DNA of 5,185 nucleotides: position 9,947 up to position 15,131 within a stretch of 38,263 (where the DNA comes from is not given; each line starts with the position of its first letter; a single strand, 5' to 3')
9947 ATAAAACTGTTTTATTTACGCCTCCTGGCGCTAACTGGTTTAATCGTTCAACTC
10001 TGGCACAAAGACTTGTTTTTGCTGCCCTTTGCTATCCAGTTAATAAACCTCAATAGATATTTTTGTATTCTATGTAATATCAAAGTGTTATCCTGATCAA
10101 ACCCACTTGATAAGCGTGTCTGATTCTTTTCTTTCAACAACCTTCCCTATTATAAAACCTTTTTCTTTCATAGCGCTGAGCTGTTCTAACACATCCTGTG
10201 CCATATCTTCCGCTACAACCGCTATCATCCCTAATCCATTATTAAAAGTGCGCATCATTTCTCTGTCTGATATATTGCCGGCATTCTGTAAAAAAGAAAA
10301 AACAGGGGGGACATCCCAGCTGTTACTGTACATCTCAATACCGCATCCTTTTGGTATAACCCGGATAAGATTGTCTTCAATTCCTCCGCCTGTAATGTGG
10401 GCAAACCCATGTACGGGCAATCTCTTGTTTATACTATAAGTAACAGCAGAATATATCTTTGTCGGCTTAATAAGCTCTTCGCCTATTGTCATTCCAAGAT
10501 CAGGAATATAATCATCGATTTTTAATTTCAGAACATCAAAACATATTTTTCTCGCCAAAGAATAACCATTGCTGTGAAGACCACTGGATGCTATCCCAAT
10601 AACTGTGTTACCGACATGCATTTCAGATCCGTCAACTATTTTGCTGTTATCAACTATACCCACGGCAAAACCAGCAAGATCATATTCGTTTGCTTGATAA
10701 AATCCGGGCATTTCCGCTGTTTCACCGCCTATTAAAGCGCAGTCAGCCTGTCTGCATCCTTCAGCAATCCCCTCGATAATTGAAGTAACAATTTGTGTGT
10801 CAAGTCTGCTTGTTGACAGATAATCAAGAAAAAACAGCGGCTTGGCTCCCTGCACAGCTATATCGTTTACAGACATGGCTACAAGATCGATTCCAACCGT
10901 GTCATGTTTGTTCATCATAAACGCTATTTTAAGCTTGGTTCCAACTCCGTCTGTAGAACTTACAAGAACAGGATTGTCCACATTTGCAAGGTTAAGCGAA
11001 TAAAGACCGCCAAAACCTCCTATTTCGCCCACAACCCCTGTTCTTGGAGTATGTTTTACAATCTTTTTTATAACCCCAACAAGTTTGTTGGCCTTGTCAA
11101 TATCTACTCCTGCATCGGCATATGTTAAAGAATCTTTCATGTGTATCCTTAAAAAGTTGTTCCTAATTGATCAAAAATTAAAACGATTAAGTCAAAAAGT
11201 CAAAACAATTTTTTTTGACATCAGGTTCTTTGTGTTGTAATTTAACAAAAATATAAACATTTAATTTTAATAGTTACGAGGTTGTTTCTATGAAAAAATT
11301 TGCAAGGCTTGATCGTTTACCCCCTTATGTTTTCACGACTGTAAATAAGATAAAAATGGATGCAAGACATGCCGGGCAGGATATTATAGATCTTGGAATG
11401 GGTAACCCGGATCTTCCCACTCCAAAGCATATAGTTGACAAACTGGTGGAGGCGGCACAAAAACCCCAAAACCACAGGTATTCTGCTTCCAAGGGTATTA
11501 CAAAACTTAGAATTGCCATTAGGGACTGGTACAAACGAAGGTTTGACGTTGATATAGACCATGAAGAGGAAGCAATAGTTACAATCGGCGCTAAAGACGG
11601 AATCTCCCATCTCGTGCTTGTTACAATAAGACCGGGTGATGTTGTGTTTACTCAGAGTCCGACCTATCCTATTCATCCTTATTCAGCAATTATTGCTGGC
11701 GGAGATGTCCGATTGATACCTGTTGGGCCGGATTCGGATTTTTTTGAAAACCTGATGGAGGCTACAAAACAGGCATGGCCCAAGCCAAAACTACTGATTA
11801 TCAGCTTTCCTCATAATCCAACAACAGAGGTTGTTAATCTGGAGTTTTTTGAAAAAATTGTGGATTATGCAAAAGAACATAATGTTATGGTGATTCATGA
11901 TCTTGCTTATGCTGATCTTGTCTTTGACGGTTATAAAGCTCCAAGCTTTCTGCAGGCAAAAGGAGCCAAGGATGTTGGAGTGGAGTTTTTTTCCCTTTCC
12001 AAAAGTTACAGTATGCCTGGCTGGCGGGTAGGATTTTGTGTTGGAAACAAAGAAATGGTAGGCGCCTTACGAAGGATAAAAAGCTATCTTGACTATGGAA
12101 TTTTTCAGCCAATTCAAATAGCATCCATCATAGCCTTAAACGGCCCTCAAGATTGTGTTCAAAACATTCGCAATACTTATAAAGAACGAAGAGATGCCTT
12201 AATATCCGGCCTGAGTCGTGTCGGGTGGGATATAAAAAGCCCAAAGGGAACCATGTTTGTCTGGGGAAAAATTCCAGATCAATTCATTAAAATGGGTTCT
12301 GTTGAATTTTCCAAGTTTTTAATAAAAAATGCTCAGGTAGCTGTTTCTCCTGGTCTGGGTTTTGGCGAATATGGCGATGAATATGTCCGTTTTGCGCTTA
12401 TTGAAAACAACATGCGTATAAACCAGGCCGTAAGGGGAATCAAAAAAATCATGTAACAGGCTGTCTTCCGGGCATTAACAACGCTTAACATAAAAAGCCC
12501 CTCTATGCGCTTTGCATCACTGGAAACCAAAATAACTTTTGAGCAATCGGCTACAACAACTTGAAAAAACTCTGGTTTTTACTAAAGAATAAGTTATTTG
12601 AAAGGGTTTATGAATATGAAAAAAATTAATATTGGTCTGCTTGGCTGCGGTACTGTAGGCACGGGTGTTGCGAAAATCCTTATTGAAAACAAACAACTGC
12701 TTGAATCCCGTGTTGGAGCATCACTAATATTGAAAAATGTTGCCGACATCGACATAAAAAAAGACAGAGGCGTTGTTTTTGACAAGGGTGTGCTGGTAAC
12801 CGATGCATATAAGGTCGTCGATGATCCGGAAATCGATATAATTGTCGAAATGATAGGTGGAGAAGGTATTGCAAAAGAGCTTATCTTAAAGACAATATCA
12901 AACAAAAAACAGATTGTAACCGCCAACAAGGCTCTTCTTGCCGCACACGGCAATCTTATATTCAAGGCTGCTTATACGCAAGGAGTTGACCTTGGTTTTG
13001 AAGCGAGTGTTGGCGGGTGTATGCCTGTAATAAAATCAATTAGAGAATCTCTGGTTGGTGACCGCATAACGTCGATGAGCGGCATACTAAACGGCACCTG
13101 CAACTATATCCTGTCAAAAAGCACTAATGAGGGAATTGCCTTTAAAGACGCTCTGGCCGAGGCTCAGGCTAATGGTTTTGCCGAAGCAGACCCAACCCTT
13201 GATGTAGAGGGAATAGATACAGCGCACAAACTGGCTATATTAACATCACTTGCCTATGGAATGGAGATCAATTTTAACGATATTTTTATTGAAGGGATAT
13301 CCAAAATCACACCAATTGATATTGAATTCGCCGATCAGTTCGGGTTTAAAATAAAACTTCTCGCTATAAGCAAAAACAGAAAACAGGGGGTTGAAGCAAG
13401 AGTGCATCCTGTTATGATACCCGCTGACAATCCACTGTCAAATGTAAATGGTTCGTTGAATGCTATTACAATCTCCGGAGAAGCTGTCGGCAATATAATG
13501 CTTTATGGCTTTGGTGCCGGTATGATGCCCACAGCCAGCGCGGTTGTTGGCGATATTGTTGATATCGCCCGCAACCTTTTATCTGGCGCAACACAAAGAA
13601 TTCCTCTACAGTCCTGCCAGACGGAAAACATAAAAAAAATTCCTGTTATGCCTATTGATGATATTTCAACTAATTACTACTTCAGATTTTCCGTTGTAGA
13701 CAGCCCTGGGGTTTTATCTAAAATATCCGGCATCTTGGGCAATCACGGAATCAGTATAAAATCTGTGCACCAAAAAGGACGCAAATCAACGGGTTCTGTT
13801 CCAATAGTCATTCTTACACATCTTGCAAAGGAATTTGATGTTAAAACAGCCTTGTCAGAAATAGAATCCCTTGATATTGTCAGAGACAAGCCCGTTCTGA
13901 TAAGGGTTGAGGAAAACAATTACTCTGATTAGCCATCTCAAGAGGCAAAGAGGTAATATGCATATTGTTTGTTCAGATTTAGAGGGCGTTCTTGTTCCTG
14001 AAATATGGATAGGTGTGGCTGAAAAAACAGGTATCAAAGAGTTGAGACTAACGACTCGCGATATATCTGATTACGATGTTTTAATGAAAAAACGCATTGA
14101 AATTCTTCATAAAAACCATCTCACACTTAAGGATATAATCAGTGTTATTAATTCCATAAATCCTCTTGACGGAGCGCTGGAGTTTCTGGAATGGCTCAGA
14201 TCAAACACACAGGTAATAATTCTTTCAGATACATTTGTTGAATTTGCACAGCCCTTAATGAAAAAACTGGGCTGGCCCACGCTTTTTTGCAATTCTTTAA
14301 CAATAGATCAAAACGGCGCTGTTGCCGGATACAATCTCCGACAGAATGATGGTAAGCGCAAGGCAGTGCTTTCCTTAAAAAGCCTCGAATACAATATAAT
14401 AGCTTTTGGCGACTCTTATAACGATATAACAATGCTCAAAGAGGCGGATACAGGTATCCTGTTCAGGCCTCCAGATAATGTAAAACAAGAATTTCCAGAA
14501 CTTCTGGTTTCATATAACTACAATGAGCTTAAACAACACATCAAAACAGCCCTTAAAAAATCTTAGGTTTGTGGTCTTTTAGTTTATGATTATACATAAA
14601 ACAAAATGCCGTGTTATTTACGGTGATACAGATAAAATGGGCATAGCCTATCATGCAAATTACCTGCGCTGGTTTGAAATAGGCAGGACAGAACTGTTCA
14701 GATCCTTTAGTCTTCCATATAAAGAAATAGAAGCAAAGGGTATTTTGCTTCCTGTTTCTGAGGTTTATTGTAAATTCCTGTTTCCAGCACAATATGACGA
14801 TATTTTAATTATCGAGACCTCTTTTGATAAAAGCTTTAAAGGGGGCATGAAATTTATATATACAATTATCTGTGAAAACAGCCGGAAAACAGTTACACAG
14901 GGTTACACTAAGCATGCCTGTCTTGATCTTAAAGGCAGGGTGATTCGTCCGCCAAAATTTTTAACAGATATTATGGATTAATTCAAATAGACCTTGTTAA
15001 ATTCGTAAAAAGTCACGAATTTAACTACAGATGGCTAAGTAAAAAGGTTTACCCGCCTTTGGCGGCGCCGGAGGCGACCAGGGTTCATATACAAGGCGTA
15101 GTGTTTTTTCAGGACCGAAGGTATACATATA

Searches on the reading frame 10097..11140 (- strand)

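Call 37: search_protein_families(library=pfam, proteins=[window:10097-11140:-])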
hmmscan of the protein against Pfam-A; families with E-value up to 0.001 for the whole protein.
window:10097-11140:- (347 aa): 2 families
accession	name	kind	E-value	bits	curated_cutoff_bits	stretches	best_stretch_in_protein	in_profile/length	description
PF00586.29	AIRS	-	3.9e-26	92.1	24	1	56-163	12-112/112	AIR synthase related protein, N-terminal domain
PF02769.27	AIRS_C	-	5.8e-26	92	23.1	1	176-340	2-151/156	AIR synthase related protein, C-terminal domain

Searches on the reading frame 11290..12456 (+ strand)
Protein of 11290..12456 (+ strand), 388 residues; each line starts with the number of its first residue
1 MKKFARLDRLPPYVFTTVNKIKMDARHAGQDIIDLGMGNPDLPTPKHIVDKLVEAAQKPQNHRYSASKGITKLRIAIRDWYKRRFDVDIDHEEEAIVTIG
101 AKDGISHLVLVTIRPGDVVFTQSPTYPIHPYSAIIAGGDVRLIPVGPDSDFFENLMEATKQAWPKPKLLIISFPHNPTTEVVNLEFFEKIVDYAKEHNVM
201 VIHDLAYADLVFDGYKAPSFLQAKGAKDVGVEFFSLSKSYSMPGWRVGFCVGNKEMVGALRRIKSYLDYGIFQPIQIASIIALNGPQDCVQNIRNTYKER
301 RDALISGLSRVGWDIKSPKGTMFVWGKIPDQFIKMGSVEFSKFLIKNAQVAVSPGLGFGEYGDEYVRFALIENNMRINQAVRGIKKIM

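Call 37: search_protein_families(library=pfam, proteins=[window:11290-12456:+])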
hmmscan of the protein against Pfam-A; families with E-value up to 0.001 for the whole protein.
window:11290-12456:+ (388 aa): 1 family
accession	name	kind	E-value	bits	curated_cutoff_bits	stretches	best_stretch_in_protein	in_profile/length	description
PF00155.27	Aminotran_1_2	-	3.6e-57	194.6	19.7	1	31-370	2-346/361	Aminotransferase class I and II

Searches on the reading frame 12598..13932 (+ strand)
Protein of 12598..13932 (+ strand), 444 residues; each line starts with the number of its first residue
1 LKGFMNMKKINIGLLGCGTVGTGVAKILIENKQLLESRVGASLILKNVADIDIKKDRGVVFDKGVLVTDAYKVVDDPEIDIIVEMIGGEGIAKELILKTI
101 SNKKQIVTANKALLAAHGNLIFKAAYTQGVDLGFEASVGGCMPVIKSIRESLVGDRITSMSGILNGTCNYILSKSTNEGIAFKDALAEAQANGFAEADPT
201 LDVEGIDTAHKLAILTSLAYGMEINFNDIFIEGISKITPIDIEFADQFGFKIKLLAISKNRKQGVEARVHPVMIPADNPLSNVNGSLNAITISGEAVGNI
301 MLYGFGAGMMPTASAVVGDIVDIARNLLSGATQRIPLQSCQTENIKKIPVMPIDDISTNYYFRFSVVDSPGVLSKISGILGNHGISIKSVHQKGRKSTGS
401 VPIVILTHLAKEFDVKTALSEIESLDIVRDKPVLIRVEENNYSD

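Call 37: search_protein_families(library=pfam, proteins=[window:12598-13932:+])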
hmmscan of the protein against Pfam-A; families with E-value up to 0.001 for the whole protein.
window:12598-13932:+ (444 aa): 5 families
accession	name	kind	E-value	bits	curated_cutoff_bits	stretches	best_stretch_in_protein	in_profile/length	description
PF00742.24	Homoserine_dh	-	5.9e-65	218.8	22.9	1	143-321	1-173/173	Homoserine dehydrogenase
PF03447.22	NAD_binding_3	-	1e-16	62.1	24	1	16-134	1-115/116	Homoserine dehydrogenase, NAD binding domain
PF01842.31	ACT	-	1.3e-11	44.4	27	1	361-425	2-64/66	ACT domain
PF22629.2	ACT_AHAS_ss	-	0.00018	22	27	0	366-428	5-65/67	AHAS small subunit-like ACT domain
PF13291.12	ACT_4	-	0.0002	22.4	27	0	363-403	10-50/80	ACT domain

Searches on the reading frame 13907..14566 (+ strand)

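Call 37: search_protein_families(library=pfam, proteins=[window:13907-14566:+])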
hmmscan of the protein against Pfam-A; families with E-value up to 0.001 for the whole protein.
window:13907-14566:+ (219 aa): 4 families
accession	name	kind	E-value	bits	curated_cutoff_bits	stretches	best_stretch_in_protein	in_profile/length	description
PF00702.32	Hydrolase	-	5.3e-13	50.2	26.4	1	62-181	78-191/191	haloacid dehalogenase-like hydrolase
PF12710.13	HAD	-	2.3e-09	38.4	27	1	86-178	88-189/189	haloacid dehalogenase-like hydrolase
PF08282.18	Hydrolase_3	-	7.4e-06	26.3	20.9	1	162-184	204-226/255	haloacid dehalogenase-like hydrolase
PF06888.18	Put_Phosphatase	-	0.00058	19.8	27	0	43-129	30-118/234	Putative Phosphatase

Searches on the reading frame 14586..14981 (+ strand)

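Call 37: search_protein_families(library=pfam, proteins=[window:14586-14981:+])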
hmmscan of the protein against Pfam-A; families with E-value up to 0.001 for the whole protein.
window:14586-14981:+ (131 aa): 2 families
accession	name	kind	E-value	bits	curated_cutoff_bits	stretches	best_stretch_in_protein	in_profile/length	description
PF13279.12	4HBT_2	-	2.6e-15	57.4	25.5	1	13-125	4-114/122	Thioesterase-like superfamily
PF03061.28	4HBT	-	1.6e-08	35.2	20.6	1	18-101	1-77/79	Thioesterase superfamily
